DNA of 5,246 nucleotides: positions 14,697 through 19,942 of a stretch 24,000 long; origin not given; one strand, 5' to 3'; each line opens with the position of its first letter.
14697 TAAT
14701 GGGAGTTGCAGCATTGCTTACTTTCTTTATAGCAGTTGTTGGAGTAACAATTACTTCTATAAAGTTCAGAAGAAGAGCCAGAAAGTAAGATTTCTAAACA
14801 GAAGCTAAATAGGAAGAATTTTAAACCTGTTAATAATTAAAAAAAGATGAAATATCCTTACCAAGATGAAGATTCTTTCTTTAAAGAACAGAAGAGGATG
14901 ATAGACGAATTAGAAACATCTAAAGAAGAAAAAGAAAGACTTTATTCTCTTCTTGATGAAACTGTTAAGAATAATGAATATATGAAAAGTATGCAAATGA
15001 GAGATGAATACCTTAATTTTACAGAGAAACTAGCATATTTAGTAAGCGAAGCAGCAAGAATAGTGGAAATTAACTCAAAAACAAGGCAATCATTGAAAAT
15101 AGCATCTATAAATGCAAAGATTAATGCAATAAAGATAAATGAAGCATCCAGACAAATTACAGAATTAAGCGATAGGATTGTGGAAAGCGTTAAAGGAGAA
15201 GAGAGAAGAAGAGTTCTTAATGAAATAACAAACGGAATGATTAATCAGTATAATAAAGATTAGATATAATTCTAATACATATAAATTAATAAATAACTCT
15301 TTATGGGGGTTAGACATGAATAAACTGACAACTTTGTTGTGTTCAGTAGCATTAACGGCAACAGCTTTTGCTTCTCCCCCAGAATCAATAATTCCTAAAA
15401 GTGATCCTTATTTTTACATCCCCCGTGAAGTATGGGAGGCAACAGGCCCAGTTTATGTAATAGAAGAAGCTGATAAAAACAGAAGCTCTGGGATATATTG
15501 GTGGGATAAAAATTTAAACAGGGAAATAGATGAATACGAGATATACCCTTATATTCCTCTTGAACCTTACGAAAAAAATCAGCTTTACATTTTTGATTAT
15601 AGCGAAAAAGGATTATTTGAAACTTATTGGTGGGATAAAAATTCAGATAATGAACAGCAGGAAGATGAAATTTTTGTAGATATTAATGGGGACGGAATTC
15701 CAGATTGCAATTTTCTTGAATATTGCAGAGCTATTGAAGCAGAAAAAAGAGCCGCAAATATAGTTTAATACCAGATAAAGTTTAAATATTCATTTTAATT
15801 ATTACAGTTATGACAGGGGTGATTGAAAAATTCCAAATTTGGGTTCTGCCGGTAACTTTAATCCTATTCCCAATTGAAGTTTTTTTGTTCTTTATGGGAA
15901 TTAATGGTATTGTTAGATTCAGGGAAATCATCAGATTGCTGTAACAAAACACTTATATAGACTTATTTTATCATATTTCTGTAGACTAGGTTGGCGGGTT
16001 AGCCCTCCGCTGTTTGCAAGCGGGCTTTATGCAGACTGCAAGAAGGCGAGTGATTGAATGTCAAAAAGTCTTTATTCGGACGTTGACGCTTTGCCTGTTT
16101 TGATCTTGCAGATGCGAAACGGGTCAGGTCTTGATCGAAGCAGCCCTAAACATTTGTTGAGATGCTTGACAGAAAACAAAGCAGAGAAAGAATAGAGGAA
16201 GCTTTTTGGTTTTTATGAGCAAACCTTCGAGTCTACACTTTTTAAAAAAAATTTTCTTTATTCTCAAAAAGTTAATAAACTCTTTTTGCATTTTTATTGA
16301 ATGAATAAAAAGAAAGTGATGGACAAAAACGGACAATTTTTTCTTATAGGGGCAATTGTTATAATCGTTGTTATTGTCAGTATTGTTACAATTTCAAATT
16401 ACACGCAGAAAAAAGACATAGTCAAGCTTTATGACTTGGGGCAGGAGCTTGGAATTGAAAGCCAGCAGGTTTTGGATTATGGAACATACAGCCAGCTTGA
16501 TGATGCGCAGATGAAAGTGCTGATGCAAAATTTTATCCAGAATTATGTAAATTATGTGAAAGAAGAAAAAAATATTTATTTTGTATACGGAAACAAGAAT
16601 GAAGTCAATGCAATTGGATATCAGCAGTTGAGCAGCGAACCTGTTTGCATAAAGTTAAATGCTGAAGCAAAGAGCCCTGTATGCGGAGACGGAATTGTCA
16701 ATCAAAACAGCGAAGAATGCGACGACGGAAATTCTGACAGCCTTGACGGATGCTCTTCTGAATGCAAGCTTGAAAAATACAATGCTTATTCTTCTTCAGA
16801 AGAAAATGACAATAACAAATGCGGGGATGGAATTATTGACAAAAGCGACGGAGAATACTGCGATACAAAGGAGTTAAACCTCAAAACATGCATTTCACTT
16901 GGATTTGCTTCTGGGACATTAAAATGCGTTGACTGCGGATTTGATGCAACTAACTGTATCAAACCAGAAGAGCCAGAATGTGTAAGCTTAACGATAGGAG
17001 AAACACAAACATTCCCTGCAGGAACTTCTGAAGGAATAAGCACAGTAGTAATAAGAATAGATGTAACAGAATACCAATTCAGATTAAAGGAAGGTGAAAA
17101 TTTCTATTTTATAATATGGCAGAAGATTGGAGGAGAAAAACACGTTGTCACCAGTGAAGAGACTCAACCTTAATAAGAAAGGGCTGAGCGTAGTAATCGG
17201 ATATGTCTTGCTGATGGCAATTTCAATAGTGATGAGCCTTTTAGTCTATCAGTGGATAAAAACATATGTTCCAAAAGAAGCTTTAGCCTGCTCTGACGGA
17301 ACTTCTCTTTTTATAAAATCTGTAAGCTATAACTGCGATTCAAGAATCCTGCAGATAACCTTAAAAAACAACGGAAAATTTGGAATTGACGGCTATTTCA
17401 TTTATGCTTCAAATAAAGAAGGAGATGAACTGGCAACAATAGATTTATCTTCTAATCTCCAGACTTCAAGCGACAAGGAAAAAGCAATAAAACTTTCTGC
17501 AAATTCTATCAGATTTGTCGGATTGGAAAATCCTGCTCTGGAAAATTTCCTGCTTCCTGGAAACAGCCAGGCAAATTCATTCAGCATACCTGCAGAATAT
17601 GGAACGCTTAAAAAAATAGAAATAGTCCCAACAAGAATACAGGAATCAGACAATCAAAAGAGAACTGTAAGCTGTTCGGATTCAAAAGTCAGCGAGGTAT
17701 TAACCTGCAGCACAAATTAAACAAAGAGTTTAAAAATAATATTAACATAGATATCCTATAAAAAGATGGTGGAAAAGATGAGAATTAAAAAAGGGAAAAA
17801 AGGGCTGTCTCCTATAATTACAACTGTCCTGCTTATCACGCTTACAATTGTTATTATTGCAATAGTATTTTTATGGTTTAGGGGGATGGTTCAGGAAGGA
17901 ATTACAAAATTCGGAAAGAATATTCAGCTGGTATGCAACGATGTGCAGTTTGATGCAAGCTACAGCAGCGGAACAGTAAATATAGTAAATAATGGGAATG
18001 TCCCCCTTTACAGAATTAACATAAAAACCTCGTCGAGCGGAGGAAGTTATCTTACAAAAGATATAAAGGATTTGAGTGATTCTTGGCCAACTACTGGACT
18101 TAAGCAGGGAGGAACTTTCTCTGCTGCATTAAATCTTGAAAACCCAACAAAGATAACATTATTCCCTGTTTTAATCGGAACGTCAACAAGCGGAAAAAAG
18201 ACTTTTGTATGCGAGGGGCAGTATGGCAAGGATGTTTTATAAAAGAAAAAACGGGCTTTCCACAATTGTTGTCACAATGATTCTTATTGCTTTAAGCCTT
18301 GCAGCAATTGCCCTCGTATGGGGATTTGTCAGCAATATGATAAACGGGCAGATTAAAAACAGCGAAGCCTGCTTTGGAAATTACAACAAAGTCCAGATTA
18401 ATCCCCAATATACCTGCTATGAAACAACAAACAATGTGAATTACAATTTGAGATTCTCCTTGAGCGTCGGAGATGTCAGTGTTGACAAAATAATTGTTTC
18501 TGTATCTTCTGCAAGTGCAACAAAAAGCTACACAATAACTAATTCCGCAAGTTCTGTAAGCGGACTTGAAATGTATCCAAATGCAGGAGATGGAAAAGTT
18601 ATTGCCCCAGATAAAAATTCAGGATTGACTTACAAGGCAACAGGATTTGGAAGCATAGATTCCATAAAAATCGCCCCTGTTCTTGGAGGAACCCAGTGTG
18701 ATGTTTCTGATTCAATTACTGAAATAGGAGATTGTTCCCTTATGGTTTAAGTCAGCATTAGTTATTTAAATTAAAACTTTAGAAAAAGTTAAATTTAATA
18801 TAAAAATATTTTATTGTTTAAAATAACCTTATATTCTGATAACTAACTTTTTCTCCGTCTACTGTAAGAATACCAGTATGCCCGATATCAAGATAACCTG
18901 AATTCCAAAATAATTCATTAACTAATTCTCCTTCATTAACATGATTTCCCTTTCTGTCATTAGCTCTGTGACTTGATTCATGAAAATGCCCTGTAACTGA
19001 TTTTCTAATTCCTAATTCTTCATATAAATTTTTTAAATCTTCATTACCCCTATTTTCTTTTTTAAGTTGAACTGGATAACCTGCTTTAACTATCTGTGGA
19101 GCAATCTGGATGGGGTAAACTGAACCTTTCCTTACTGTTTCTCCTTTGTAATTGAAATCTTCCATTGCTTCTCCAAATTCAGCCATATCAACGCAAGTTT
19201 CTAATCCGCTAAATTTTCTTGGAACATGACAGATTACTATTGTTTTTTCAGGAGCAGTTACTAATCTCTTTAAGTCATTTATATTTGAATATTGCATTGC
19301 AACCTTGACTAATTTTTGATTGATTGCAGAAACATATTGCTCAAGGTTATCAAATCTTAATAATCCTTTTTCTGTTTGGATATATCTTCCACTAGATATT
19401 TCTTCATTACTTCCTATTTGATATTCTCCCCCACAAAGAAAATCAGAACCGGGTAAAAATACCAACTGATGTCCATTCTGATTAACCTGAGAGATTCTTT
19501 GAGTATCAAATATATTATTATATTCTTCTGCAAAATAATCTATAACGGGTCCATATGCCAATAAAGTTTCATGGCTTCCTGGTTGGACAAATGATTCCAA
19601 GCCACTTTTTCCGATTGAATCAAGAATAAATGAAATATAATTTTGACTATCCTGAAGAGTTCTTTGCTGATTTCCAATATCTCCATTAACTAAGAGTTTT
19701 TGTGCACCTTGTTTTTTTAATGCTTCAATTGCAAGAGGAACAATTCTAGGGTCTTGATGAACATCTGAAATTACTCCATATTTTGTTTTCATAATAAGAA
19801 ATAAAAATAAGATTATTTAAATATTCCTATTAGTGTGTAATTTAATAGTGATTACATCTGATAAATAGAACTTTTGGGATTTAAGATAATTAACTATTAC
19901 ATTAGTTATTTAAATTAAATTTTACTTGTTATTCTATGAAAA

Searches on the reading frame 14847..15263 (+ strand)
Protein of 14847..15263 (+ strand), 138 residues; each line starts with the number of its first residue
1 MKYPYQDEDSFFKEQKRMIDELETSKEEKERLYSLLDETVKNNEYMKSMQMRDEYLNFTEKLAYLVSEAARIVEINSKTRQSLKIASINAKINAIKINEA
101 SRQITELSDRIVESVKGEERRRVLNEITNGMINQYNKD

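Call 7: search_protein_families(library=pfam, proteins=[window:14847-15263:+], max_evalue=0.001)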
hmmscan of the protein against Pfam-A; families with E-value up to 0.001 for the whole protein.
window:14847-15263:+ (138 aa): 0 families

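Call 68: search_protein_families(library=pfam, proteins=[window:14847-15263:+], max_evalue=1)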
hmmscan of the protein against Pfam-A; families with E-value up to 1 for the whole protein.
window:14847-15263:+ (138 aa): 2 families
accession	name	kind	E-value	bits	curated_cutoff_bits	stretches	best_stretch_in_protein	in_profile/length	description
PF03710.21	GlnE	-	0.028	14.2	24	1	33-129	22-118/252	Glutamate-ammonia ligase adenylyltransferase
PF03738.19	GSP_synth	-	0.03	13.9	29.3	1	4-118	20-149/371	Glutathionylspermidine synthase preATP-grasp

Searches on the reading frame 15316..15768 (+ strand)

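Call 7: search_protein_families(library=pfam, proteins=[window:15316-15768:+], max_evalue=0.001)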
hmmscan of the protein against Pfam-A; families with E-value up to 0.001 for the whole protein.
window:15316-15768:+ (150 aa): 0 families

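Call 68: search_protein_families(library=pfam, proteins=[window:15316-15768:+], max_evalue=1)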
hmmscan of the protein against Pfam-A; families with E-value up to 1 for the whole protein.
window:15316-15768:+ (150 aa): 4 families
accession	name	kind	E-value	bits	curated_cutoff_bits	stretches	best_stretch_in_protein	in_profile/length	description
PF11943.13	DUF3460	-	0.0016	19.1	25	0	54-75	23-44/58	Protein of unknown function (DUF3460)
PF13517.12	FG-GAP_3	-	0.015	16.3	26.9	1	88-130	16-58/61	FG-GAP-like repeat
PF23657.1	DUF7151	-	0.15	12.5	27.2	0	104-119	24-39/46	Domain of unknown function (DUF7151)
PF13523.12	Acetyltransf_8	-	0.23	11.5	27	1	60-109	19-67/145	Acetyltransferase (GNAT) domain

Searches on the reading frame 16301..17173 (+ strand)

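Call 7: search_protein_families(library=pfam, proteins=[window:16301-17173:+], max_evalue=0.001)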
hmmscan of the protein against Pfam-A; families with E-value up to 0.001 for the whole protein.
window:16301-17173:+ (290 aa): 1 family
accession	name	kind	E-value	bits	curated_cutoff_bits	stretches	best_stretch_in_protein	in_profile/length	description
PF13948.11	DUF4215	-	2.4e-10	41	27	1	125-156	18-47/47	Domain of unknown function (DUF4215)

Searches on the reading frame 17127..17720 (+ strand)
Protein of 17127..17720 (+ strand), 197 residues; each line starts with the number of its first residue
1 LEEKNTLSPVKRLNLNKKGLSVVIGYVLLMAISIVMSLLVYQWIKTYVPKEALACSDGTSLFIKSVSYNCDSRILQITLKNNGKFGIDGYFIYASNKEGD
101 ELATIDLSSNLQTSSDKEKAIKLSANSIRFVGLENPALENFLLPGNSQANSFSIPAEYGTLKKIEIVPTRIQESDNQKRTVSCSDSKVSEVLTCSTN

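Call 8: search_protein_families(library=pfam, proteins=[window:17127-17720:+], max_evalue=0.001)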
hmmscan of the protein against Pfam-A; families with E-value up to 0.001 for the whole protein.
window:17127-17720:+ (197 aa): 0 families

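Call 68: search_protein_families(library=pfam, proteins=[window:17127-17720:+], max_evalue=1)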
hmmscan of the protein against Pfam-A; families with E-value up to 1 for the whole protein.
window:17127-17720:+ (197 aa): 3 families
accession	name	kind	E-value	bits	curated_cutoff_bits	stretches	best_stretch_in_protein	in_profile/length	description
PF04597.19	Ribophorin_I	-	0.055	13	25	1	74-178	20-121/437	Ribophorin I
PF13425.11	O-antigen_lig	-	0.087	12.1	31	1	20-99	127-173/462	O-antigen ligase like membrane protein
PF13619.11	KTSC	-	0.1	12.8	25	1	60-82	2-24/58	KTSC domain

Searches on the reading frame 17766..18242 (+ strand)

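Call 8: search_protein_families(library=pfam, proteins=[window:17766-18242:+], max_evalue=0.001)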
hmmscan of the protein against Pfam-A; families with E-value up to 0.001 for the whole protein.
window:17766-18242:+ (158 aa): 0 families

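Call 68: search_protein_families(library=pfam, proteins=[window:17766-18242:+], max_evalue=1)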
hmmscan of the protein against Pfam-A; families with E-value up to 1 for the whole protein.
window:17766-18242:+ (158 aa): 2 families
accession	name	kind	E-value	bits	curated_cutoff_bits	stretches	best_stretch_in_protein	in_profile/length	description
PF07790.16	Pilin_N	-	0.0016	19.7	25.2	1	13-59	2-43/78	Archaeal Type IV pilin, N-terminal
PF03436.18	DUF281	-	0.21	12.6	25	1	54-78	15-39/55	Domain of unknown function (DUF281)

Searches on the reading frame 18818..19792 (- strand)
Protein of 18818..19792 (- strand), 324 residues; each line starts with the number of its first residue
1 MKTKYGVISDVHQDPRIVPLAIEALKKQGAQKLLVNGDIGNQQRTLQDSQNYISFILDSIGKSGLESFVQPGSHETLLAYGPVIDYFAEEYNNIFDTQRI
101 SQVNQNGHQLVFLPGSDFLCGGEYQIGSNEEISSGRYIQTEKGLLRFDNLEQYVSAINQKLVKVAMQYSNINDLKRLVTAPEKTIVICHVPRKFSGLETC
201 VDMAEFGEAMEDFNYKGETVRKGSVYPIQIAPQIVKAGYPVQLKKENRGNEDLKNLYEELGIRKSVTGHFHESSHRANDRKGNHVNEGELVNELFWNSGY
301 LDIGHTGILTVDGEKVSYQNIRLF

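Call 8: search_protein_families(library=pfam, proteins=[window:18818-19792:-], max_evalue=0.001)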
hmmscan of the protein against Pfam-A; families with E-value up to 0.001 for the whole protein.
window:18818-19792:- (324 aa): 2 families
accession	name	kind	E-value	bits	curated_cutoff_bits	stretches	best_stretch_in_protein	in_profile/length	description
PF00149.33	Metallophos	-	3.5e-05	24.7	21.5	1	4-171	2-158/191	Calcineurin-like phosphoesterase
PF12850.12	Metallophos_2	-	8.2e-05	23.1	27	0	5-50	3-46/154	Calcineurin-like phosphoesterase superfamily domain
